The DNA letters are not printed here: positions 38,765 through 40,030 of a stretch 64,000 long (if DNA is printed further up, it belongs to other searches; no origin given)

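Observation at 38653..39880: Translationally coupled plus-strand two-gene cargo module: candidate anti-phage (Abi/HEPN-like) system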

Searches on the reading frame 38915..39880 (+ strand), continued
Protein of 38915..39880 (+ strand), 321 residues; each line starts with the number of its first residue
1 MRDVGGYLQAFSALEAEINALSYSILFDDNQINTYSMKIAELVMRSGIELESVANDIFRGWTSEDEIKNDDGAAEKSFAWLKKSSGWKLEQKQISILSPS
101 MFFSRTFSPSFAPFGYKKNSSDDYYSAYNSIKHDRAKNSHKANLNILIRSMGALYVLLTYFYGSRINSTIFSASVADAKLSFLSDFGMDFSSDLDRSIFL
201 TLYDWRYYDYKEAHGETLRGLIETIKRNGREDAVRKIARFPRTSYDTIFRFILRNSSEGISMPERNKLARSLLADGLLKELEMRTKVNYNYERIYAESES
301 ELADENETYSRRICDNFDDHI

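Call 51: find_related_loci(query=A4, collection=genome_contigs, flank=10000)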
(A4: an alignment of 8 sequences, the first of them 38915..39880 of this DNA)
Query A4 (321 aa) in genome_contigs; peptide patterns used: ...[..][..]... (x = any residue, [..] = any of these).
76 stretches matched a pattern; 37 encode a relative of the query (tblastn E <= 1e-3); 34 distinct loci.
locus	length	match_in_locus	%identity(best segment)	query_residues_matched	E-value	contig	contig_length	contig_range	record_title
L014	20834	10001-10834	33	7-295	3e-48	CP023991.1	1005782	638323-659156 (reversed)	MAG: Candidatus Saccharibacteria bacterium isolate CG19_WC_8_21_14_NA_150_51_44 chromosome, complete genome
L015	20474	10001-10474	44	1-167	7e-37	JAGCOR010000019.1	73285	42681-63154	MAG: Alphaproteobacteria bacterium isolate RGIG9983 Yak_Reticulum-3__c681532, whole genome shotgun sequence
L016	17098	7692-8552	32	7-295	5e-36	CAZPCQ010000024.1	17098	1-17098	MAG TPA_asm: uncultured Candidatus Saccharibacteria bacterium isolate SRP287540_co1_218 genome assembly, contig: NODE_34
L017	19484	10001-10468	35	11-161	2e-16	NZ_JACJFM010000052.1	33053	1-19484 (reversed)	Oceanospirillum sediminis strain D5 D5_contig_52, whole genome shotgun sequence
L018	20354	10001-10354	33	92-209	1e-13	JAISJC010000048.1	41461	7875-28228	MAG: Oscillospiraceae bacterium isolate Hs463_bin100 k119_1909718, whole genome shotgun sequence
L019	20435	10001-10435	25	2-160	4e-11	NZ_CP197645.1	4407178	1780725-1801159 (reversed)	Stenotrophomonas sp. PUT21 chromosome, complete genome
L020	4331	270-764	25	7-182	5e-9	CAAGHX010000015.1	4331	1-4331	MAG TPA_asm: uncultured Alistipes sp., isolate HGM05552, WGS project CAAGHX010000000 data, contig: SRS476288_52_k119_397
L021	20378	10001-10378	28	32-163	2e-7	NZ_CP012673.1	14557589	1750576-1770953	Sorangium cellulosum strain So ce26 chromosome, complete genome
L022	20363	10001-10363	27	29-158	7e-7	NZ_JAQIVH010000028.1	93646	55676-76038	Paenibacillus qinlingensis strain TEGT-2 492, whole genome shotgun sequence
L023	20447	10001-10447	23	4-161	2e-6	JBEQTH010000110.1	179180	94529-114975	MAG: Myxococcales bacterium isolate MAG_Dt_25 k247_294088, whole genome shotgun sequence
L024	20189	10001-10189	37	109-164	5e-6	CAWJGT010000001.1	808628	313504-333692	MAG: uncultured Holophagales bacterium isolate MFD04935.bin.1.7 genome assembly, contig: contig_10203, whole genome shot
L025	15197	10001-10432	25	13-164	6e-6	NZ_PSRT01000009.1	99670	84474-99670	Bradyrhizobium genosp. SA-3 strain Rp7b Contig009_, whole genome shotgun sequence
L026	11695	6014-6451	25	7-159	5e-6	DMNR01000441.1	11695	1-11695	MAG TPA_asm: Actinomycetota bacterium isolate UBA10799 contig_16026, whole genome shotgun sequence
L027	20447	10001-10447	23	8-163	1e-5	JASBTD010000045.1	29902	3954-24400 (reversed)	MAG: Erythrobacter sp. isolate BWSM_24 k141_880109, whole genome shotgun sequence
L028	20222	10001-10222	32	88-163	9e-6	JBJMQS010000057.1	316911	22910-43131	MAG: Gemmataceae bacterium isolate H3_16_all_fractions_metab_130_58_0 k255_7322771, whole genome shotgun sequence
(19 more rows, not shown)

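Call 53: find_homologous_proteins(query=A3, max_evalue=0.00001)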
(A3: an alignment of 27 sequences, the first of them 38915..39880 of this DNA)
Query A3 (27 sequences) (321 aa, profile of the alignment): 162 proteins with E <= 0.00001 among 7899 candidates; the best 120 are listed.
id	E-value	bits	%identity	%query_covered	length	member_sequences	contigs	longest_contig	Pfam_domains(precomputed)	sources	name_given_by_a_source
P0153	7.3e-95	336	39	54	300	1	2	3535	-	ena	-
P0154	3.0e-94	334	35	63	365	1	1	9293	-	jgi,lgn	jgi:hypothetical protein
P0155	5.3e-94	333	38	54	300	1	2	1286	-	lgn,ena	-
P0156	8.7e-93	329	39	55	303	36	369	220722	-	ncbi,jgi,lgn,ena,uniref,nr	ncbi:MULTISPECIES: hypothetical protein [unclassified Clostridium]|uniref:hypothetical protein n=1 T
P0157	2.5e-92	328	43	50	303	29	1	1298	-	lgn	-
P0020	2.6e-92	328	34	65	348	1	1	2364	-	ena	-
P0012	3.3e-92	327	44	52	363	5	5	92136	-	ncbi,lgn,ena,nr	ncbi:MAG: hypothetical protein J6W27_02320 [Alphaproteobacteria bacterium]|nr:hypothetical protein [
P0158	1.2e-91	326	46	53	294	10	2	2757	-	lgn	-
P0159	1.2e-91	326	37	64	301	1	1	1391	-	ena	-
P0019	2.6e-91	324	41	48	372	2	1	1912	-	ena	-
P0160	3.7e-91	324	37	54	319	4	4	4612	-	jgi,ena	-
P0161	4.9e-91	324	47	52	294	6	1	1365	-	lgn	-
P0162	1.1e-90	322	36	55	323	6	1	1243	-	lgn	-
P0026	1.2e-90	322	32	67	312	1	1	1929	-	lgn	-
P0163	1.6e-90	322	42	51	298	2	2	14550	-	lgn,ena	-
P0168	1.2e-87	312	39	50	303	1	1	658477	-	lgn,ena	-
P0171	1.4e-86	309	36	78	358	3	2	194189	-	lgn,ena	-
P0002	1.3e-83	299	35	90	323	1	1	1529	-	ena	-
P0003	2.7e-62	229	39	55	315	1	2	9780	-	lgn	-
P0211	1.2e-59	221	29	61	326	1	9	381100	-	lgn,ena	-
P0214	3.5e-58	216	28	48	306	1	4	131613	-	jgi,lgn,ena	jgi:hypothetical protein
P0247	5.0e-49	186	31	62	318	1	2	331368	-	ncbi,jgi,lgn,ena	-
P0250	2.7e-46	177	30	50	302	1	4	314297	-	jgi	jgi:hypothetical protein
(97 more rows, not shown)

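Call 54: find_encoding_contigs(protein=P0156, flank=7000, max_places=4)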
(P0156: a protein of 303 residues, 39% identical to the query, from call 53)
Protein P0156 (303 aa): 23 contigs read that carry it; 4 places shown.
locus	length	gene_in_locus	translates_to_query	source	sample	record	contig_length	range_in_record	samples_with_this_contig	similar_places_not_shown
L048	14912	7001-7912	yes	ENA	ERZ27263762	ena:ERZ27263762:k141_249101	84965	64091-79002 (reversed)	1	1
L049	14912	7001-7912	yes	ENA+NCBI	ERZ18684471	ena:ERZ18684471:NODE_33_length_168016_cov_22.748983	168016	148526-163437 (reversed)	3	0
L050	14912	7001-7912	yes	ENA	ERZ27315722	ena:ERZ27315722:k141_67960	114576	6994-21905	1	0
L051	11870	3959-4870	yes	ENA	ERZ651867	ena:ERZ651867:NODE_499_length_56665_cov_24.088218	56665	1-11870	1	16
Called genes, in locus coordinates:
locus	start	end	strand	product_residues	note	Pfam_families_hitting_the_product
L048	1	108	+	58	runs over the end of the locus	PF12728:HTH_17 (weak)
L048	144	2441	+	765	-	PF22763:NrS1-1_pol-like_HBD, PF08706:D5_N (weak), PF19263:DUF5906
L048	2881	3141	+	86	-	-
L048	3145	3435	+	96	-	-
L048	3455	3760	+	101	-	-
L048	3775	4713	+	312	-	PF05065:Phage_capsid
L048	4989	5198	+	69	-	PF09035:Tn916-Xis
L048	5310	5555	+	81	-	-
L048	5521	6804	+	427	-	PF02920:Integrase_DNA, PF00589:Phage_integrase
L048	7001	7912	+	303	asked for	-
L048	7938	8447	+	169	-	-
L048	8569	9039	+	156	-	PF01451:LMWPc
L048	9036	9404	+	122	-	-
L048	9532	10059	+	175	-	PF01569:PAP2, PF14378:PAP2_3 (weak)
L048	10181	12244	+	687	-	PF13802:Gal_mutarotas_2, PF01055:Glyco_hydro_31_2nd, PF21365:Glyco_hydro_31_3rd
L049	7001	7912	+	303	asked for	-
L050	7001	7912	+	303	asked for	-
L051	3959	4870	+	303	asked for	-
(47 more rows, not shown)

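Call 55: find_encoding_contigs(protein=P0168, flank=7000, max_places=1)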
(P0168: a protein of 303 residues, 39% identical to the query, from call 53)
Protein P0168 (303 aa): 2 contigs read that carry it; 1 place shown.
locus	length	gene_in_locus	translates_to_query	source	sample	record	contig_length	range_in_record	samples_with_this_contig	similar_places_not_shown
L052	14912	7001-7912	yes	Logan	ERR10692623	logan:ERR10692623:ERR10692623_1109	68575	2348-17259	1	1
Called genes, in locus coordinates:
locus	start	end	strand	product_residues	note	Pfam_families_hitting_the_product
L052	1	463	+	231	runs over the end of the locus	PF12686:DUF3800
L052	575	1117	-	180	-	-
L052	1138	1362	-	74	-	-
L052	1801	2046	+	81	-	-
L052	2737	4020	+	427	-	-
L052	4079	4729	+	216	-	PF19595:DUF6100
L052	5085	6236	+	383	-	-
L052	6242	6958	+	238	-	-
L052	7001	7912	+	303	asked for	-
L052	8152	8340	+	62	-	-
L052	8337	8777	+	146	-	-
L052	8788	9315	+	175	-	-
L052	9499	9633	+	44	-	-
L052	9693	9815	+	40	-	-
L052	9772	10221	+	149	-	-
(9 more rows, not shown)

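Call 56: find_encoding_contigs(protein=P0171, flank=7000, max_places=1)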
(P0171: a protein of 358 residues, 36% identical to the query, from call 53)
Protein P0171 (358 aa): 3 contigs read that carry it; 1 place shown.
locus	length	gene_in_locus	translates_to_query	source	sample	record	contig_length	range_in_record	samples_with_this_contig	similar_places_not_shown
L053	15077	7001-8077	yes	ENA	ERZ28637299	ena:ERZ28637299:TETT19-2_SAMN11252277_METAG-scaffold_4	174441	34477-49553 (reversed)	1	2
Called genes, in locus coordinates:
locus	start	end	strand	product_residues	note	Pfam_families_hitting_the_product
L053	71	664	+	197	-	-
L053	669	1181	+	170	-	PF00275:EPSP_synthase (weak)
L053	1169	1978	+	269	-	PF00275:EPSP_synthase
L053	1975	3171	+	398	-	PF13439:Glyco_transf_4 (weak)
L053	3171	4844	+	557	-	PF12481:DUF3700 (weak), PF13522:GATase_6, PF13537:GATase_7, PF00733:Asn_synthase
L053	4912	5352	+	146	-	PF11149:DUF2924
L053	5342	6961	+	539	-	PF00239:Resolvase, PF07508:Recombinase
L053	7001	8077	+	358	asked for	-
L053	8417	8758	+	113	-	PF01035:DNA_binding_1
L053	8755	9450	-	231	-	PF00578:AhpC-TSA, PF08534:Redoxin, PF10417:1-cysPrx_C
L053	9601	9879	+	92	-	PF00216:Bac_DNA_binding, PF18291:HU-HIG (weak)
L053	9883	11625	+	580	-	PF17848:Zn_ribbon_ACC, PF01039:Carboxyl_trans, PF03255:ACCA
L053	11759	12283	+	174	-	PF06242:TrcR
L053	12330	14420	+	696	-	PF00140:Sigma70_r1_2, PF04546:Sigma70_ner, PF04542:Sigma70_r2, PF04539:Sigma70_r3, PF04545:Sigma70_r4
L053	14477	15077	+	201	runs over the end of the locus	-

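Call 57: find_encoding_contigs(protein=P0211, flank=7000, max_places=2)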
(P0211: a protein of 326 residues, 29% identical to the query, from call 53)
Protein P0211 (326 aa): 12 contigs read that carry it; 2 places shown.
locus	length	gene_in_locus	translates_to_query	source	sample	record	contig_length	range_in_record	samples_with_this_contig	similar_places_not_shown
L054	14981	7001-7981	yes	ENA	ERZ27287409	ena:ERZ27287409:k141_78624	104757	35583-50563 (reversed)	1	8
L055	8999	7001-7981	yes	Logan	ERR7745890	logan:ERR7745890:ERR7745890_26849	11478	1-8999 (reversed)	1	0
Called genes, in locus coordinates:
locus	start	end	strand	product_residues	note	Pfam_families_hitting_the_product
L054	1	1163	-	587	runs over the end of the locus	PF01807:Zn_ribbon_DnaG, PF08275:DNAG_N, PF01751:Toprim, PF13155:Toprim_2, PF13362:Toprim_3, PF13662:Toprim_4, PF10410:DnaB_bind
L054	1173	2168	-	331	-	PF01966:HD, PF13286:HD_assoc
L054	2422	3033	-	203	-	PF03729:DUF308 (weak)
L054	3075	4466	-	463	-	PF00342:PGI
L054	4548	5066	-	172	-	PF02482:Ribosomal_S30AE, PF16321:Ribosom_S30AE_C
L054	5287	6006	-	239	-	-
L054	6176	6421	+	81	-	PF13443:HTH_26, PF01381:HTH_3 (weak)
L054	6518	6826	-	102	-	PF01381:HTH_3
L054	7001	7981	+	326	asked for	-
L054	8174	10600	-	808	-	PF02861:Clp_N (weak), PF00004:AAA, PF13191:AAA_16 (weak), PF23569:NBD_SMAX1 (weak), PF17871:AAA_lid_9, PF07724:AAA_2, PF07728:AAA_5, PF10431:ClpB_D2-small, +9 more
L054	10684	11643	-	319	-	PF00217:ATP-gua_Ptrans, PF27454:McsB_C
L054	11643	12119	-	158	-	-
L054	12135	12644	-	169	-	PF05848:CtsR, PF17727:CtsR_C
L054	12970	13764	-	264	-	PF02311:AraC_binding (weak), PF00165:HTH_AraC (weak), PF12833:HTH_18, PF00165:HTH_AraC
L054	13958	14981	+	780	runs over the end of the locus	PF22666:Glyco_hydro_2_N2, PF02837:Glyco_hydro_2_N, PF00703:Glyco_hydro_2, PF02836:Glyco_hydro_2_C, PF16355:DUF4982, PF18565:Glyco_hydro2_C5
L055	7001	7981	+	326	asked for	-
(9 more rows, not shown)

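Call 58: find_encoding_contigs(protein=P0247, flank=7000, max_places=1)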
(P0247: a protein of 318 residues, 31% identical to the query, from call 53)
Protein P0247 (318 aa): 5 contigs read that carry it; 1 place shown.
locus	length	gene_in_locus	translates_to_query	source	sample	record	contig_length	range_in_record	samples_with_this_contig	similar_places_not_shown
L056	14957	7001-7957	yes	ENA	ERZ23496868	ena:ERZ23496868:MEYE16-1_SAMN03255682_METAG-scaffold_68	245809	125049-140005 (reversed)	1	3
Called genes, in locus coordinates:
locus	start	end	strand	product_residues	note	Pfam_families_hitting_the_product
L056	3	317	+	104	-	PF13560:HTH_31, PF01381:HTH_3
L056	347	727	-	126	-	-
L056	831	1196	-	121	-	-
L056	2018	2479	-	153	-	PF00436:SSB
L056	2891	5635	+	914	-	PF08751:TrwC, PF13245:AAA_19, PF13604:AAA_30, PF01443:Viral_helicase1 (weak), PF22232:TraI_hel_assoc_N (weak)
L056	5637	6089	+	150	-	-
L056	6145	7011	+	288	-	PF16872:putAbiC (weak)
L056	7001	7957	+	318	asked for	-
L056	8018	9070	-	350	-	-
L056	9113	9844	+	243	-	PF00891:Methyltransf_2 (weak), PF13489:Methyltransf_23, PF08241:Methyltransf_11 (weak), PF08242:Methyltransf_12 (weak), PF13649:Methyltransf_25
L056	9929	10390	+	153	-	-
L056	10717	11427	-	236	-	-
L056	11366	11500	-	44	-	-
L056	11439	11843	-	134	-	-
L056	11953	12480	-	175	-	-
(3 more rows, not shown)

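Call 59: find_encoding_contigs(protein=P0250, flank=7000, max_places=2)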
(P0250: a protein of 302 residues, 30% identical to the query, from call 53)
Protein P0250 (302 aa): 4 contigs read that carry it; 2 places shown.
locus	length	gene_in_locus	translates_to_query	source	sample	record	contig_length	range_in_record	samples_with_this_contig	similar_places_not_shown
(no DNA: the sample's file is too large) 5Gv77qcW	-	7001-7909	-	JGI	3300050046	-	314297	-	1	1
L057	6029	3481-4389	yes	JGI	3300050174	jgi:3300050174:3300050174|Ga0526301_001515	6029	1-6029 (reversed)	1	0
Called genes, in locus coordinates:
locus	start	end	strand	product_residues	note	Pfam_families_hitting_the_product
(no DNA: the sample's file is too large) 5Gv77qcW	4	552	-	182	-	-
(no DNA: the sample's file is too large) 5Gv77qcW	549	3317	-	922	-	PF07224:Chlorophyllase (weak)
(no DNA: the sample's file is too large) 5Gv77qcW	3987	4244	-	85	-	-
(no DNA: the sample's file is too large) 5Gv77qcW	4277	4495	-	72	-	-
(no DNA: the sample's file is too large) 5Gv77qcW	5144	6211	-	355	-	PF16872:putAbiC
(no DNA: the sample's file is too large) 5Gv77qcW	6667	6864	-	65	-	-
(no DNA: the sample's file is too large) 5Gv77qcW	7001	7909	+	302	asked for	-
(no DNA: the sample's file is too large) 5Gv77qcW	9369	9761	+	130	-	-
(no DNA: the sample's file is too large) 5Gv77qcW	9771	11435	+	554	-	PF00656:Peptidase_C14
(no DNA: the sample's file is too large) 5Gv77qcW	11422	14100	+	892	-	PF13191:AAA_16 (weak), PF20703:nSTAND1, PF25201:nSTAND6 (weak), PF23381:Beta-prop_IFT122_1st (faint), PF24796:WDR55 (faint), PF24807:WD40_CDC20-Fz (faint), PF23411:Beta-prop_Vps41, PF25174:Beta-prop_THOC3 (weak)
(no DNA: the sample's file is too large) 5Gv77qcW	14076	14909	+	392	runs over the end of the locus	-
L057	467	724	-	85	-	-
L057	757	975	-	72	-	-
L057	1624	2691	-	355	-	PF16872:putAbiC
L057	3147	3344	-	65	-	-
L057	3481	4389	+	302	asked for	-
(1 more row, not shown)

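Call 60: find_encoding_contigs(protein=P0214, flank=7000, max_places=2)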
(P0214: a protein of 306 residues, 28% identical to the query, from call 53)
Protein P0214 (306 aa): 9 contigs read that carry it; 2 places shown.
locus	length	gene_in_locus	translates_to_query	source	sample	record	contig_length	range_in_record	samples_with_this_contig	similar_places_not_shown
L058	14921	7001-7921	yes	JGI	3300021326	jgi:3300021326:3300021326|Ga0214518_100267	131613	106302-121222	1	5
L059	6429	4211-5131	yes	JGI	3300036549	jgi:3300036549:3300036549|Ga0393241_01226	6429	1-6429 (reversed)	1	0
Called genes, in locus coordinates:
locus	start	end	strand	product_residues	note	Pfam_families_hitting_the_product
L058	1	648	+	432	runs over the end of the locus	PF00005:ABC_tran, PF14524:Wzt_C (weak)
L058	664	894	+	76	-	PF00550:PP-binding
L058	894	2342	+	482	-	PF00501:AMP-binding, PF13193:AMP-binding_C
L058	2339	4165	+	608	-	PF12838:Fer4_7 (weak), PF14697:Fer4_21 (faint), PF04432:FrhB_FdhB_C, PF00132:Hexapep, PF14602:Hexapep_2 (weak)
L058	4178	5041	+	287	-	PF00106:adh_short, PF08659:KR, PF23441:SDR (faint), PF13561:adh_short_C2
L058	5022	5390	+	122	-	PF01757:Acyl_transf_3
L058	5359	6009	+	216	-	-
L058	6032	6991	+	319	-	-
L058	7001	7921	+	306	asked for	-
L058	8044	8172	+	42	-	-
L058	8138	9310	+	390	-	PF04230:PS_pyruv_trans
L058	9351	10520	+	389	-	PF00534:Glycos_transf_1, PF13692:Glyco_trans_1_4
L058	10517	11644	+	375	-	PF13439:Glyco_transf_4 (weak), PF20706:GT4-conflict, PF00534:Glycos_transf_1, PF13692:Glyco_trans_1_4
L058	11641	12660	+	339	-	PF01757:Acyl_transf_3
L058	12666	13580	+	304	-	PF08759:GT-D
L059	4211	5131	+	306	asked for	-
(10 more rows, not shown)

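Call 66: find_encoding_contigs(protein=window:38915-39880:+, flank=10000, max_places=2)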
Protein window:38915-39880:+ (321 aa): 1 contig read that carries it; 1 place shown.
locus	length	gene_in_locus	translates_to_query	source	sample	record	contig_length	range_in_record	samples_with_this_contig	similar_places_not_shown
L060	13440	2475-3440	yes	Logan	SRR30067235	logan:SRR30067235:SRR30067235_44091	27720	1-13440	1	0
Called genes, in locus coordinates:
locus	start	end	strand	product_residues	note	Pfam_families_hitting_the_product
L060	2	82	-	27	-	?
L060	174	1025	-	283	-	PF13102:Phage_int_SAM_5 (weak), PF00589:Phage_integrase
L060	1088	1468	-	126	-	-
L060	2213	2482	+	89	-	-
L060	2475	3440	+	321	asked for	-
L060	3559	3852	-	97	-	-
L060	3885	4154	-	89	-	-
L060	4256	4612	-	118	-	-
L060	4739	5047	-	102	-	-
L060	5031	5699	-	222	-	PF01471:PG_binding_1 (faint)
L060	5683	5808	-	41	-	-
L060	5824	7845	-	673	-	-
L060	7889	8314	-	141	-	-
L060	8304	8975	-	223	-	-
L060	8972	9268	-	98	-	-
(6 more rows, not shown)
